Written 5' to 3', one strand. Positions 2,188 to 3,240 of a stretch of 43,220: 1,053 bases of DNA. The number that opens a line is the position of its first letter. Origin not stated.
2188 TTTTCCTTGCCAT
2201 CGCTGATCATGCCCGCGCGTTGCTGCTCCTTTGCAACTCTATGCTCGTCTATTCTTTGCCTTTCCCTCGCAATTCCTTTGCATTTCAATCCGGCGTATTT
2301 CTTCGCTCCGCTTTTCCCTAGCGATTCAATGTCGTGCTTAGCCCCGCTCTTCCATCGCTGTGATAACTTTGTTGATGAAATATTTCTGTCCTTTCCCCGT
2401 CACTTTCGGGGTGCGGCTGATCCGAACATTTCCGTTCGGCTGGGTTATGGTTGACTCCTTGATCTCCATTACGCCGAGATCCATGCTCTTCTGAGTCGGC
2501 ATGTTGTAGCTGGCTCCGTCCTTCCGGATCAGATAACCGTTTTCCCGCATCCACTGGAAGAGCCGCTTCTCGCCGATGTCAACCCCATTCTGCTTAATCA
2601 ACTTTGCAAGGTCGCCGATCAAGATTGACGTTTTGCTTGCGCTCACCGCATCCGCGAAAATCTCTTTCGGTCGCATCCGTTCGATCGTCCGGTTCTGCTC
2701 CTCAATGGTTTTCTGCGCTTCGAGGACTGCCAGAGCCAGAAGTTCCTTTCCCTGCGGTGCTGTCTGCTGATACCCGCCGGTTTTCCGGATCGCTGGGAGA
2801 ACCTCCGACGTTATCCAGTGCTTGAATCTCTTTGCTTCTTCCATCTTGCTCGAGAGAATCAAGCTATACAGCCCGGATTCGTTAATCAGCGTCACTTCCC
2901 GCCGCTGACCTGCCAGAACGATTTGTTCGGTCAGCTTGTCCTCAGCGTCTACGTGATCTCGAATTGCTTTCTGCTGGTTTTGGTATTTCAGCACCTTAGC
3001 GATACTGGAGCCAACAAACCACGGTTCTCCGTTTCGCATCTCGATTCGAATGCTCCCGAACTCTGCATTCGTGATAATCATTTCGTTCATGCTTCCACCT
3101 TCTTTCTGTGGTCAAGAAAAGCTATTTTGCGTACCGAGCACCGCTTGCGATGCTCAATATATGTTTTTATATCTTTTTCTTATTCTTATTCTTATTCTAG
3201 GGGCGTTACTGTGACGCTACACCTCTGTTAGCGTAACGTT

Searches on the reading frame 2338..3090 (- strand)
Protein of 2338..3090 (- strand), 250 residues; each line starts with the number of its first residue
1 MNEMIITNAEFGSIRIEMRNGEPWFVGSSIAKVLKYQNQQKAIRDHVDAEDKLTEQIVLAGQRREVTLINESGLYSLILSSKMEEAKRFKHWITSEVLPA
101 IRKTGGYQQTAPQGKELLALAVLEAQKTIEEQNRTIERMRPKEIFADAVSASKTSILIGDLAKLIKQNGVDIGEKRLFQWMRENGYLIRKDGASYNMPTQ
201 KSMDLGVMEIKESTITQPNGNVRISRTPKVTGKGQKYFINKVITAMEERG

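Call 22: search_protein_families(library=pfam, proteins=[window:2338-3090:-], max_evalue=0.01)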
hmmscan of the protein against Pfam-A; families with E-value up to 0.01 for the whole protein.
window:2338-3090:- (250 aa): 2 families
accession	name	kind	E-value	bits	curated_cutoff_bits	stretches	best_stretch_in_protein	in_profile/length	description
PF03374.19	ANT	-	2.1e-34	118.5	25.3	1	135-241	3-104/108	Phage antirepressor protein KilAC domain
PF02498.22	Bro-N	-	3.4e-26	92.1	25.6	1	14-99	2-96/96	BRO family, N-terminal domain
